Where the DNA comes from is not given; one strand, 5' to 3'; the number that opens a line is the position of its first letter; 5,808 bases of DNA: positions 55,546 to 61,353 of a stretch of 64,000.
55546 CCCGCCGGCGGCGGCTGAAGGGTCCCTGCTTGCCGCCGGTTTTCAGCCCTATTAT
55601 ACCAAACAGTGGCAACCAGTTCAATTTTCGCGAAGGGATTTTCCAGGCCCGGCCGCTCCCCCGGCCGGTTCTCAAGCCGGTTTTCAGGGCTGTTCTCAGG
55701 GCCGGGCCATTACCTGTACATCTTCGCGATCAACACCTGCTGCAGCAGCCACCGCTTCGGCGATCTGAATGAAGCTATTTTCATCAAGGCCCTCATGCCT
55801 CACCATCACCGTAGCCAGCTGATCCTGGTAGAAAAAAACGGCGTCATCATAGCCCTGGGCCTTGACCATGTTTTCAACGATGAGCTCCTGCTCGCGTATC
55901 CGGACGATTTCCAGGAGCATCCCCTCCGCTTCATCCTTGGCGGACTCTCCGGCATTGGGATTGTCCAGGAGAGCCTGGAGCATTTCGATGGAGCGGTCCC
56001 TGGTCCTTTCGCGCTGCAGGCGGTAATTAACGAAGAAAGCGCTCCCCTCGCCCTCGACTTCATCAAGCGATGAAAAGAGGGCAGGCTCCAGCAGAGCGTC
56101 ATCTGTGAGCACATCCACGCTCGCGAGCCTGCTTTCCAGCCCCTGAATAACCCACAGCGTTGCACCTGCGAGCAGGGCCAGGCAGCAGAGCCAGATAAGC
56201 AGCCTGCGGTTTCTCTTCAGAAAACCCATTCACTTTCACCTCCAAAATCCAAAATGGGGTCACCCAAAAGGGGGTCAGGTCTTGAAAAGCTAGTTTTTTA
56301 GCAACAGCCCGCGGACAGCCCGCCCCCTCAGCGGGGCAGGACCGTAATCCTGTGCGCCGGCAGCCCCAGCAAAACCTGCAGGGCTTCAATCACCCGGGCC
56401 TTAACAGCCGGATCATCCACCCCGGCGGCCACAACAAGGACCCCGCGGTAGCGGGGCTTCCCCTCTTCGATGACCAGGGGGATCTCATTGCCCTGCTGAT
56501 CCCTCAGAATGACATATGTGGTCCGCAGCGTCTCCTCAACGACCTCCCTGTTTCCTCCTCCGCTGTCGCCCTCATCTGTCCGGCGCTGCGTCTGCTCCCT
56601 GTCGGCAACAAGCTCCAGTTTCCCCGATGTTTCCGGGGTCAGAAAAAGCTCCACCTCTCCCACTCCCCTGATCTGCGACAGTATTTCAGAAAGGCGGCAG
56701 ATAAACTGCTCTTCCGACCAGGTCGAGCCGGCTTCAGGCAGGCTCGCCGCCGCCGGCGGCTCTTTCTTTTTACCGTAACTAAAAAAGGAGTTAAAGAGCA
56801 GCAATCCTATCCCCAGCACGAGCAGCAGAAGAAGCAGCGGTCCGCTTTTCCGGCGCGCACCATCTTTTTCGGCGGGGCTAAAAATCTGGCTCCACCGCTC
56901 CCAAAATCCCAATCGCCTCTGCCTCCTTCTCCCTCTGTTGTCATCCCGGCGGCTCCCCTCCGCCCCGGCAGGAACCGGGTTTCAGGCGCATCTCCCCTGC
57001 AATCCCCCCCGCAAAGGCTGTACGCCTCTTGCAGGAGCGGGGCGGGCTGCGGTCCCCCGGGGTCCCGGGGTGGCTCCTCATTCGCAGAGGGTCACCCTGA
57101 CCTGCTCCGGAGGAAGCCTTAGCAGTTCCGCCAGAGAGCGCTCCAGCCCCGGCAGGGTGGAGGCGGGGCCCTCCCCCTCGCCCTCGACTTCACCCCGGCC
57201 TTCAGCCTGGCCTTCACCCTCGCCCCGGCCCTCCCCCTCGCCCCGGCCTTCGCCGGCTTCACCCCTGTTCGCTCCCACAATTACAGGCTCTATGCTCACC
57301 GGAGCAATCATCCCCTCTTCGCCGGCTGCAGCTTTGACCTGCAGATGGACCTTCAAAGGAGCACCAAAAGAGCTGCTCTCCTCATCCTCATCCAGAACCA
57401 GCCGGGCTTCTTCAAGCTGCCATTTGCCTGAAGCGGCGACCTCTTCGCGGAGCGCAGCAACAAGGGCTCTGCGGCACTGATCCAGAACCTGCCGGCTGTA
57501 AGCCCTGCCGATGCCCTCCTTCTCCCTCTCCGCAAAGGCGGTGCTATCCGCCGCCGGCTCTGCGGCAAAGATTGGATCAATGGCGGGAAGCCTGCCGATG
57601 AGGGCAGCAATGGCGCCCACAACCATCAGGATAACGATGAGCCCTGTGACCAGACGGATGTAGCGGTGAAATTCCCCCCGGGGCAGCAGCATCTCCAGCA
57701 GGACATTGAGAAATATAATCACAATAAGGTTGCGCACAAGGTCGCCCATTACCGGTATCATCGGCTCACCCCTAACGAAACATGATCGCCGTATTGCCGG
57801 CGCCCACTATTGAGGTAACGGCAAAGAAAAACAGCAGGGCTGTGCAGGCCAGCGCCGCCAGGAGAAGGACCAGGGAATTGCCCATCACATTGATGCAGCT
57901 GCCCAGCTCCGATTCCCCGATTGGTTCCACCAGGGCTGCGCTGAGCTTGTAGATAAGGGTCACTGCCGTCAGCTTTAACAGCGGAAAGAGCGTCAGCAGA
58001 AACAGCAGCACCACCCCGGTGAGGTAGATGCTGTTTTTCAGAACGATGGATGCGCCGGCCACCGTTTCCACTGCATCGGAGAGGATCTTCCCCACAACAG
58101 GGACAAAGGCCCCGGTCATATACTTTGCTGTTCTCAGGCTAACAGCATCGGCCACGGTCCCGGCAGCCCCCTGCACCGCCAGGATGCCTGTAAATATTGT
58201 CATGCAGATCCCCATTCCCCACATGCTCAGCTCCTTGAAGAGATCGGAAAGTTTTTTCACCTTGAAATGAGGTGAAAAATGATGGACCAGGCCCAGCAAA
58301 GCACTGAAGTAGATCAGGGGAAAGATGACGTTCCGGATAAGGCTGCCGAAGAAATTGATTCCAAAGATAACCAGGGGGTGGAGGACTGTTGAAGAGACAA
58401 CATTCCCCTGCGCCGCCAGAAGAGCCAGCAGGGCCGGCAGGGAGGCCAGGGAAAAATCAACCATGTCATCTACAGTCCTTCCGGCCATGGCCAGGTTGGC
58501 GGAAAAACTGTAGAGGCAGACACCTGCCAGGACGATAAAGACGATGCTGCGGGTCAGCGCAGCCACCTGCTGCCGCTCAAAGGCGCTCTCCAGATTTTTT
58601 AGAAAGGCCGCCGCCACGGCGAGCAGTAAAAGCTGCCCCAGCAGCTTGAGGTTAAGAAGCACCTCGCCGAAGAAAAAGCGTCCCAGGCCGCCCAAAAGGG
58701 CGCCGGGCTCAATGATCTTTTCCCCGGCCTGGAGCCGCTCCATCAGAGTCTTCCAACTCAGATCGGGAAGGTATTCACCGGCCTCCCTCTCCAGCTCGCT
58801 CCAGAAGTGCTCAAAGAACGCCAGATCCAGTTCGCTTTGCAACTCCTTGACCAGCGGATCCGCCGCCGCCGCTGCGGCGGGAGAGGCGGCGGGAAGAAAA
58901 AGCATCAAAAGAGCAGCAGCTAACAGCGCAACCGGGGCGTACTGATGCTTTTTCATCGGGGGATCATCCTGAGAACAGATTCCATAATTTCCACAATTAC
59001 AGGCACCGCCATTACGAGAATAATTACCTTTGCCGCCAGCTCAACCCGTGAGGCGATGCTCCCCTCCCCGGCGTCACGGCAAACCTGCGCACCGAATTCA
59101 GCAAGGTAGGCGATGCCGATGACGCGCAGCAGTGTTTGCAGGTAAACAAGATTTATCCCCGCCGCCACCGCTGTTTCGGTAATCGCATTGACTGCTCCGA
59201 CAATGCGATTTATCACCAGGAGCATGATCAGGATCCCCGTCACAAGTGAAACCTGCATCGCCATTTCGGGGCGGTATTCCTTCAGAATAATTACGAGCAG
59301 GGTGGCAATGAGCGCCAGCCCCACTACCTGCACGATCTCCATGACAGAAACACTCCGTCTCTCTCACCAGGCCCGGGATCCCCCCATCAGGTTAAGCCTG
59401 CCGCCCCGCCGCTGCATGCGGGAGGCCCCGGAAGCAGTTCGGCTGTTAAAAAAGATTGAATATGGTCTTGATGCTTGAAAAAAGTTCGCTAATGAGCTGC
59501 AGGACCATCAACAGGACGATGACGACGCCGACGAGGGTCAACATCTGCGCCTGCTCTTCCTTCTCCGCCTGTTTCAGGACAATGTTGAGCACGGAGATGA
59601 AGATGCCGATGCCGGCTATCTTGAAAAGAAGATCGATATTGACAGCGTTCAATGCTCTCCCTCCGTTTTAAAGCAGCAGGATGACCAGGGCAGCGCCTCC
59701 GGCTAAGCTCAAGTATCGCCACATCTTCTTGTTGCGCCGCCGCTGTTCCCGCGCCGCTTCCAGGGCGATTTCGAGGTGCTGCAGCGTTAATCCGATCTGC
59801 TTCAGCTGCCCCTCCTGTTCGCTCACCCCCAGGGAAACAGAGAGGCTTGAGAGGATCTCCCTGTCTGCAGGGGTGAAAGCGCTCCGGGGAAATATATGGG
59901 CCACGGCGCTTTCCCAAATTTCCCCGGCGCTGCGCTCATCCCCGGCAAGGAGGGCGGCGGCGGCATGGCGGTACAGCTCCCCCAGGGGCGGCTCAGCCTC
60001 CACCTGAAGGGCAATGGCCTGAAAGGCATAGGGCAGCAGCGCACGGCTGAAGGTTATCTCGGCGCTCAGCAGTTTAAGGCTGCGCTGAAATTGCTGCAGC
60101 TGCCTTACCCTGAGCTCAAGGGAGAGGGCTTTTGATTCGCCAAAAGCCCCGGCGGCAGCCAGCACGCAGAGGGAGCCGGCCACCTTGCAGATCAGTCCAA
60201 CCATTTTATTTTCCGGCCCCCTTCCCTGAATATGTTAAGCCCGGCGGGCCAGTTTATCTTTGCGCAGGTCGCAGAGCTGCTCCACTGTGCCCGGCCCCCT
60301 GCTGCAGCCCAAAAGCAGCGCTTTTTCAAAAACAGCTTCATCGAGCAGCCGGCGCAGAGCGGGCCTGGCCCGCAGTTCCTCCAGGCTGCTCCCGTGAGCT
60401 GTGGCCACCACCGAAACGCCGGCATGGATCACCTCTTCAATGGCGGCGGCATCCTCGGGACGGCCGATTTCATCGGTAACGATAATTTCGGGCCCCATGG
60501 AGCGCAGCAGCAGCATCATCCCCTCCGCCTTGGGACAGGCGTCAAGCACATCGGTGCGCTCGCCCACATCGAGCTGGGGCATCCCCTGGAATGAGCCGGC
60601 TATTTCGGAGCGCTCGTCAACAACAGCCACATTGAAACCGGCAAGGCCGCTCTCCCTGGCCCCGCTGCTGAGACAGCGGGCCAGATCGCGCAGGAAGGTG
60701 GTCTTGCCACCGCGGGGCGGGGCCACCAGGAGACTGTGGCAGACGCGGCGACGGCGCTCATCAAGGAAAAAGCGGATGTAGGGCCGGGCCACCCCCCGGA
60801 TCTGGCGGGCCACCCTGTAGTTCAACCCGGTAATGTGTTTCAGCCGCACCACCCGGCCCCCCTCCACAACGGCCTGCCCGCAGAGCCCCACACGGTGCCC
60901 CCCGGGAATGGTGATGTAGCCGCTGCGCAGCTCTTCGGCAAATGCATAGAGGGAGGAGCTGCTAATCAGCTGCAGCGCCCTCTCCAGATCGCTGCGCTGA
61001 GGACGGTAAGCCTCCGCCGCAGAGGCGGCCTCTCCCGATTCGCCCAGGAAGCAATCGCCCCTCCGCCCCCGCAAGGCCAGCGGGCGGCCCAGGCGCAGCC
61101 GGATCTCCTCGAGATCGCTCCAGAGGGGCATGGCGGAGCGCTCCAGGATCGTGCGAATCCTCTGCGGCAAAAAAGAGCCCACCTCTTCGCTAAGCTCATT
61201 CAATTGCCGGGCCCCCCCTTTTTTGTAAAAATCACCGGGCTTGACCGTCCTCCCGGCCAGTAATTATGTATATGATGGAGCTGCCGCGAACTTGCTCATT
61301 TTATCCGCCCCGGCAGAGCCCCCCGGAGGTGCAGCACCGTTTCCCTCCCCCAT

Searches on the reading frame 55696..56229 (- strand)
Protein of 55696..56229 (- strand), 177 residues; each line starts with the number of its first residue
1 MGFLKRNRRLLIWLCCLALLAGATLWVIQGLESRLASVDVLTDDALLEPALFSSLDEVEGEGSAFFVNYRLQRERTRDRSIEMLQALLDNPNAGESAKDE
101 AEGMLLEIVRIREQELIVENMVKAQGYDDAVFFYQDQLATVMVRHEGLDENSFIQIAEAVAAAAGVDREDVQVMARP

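Call 33: search_protein_families(library=pfam, proteins=[window:55696-56229:-], max_evalue=0.00001)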
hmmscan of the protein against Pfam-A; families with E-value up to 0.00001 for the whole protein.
window:55696-56229:- (177 aa): 1 family
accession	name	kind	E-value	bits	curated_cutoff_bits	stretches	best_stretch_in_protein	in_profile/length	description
PF12685.13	SpoIIIAH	-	2.2e-30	106.4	30.6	1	57-173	75-191/191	SpoIIIAH-like protein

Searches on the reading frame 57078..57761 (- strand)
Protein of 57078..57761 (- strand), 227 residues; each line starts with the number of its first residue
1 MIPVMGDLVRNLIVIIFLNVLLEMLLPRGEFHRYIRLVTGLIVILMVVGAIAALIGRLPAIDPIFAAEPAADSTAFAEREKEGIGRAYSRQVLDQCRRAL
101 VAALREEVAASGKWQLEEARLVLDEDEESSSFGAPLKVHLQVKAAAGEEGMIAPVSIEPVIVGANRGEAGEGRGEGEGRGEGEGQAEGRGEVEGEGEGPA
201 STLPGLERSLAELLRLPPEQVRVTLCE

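Call 33: search_protein_families(library=pfam, proteins=[window:57078-57761:-], max_evalue=0.00001)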
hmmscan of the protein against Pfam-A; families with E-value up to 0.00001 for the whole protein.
window:57078-57761:- (227 aa): 1 family
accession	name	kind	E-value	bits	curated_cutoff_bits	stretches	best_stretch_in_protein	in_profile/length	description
PF09581.16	Spore_III_AF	-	2e-23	83.8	28.3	1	13-223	1-184/185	Stage III sporulation protein AF (Spore_III_AF)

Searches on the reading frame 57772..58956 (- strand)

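Call 33: search_protein_families(library=pfam, proteins=[window:57772-58956:-], max_evalue=0.00001)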
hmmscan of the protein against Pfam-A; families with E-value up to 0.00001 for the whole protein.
window:57772-58956:- (394 aa): 1 family
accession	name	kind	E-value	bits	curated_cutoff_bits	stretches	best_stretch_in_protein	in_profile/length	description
PF09546.15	Spore_III_AE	-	8.7e-97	324.6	27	1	67-387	2-321/321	Stage III sporulation protein AE (spore_III_AE)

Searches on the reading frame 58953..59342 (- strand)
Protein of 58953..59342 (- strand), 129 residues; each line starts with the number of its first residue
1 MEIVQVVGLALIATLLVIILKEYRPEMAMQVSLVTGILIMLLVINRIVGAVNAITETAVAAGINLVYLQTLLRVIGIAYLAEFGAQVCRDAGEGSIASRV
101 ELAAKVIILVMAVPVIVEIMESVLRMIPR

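Call 33: search_protein_families(library=pfam, proteins=[window:58953-59342:-], max_evalue=0.00001)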
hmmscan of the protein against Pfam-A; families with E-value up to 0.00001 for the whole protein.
window:58953-59342:- (129 aa): 1 family
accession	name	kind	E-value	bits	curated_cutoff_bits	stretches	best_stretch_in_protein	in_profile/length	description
PF06686.16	SpoIIIAC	-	7.4e-33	112.9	24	2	71-126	1-56/56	Stage III sporulation protein AC/AD protein family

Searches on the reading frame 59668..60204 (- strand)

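Call 33: search_protein_families(library=pfam, proteins=[window:59668-60204:-], max_evalue=0.00001)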
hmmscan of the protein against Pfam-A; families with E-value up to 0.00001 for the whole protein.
window:59668-60204:- (178 aa): 1 family
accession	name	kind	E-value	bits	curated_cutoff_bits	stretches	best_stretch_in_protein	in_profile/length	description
PF09548.15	Spore_III_AB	-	3.1e-43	148.2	32.5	1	7-178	1-170/170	Stage III sporulation protein AB (spore_III_AB)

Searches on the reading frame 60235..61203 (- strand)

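Call 33: search_protein_families(library=pfam, proteins=[window:60235-61203:-], max_evalue=0.00001)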
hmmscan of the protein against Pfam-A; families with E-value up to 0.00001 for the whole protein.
window:60235-61203:- (322 aa): 1 family
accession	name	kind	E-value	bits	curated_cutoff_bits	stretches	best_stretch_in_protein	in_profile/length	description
PF19568.5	Spore_III_AA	-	2e-90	303.5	27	1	6-315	5-303/306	Sporulation stage III, protein AA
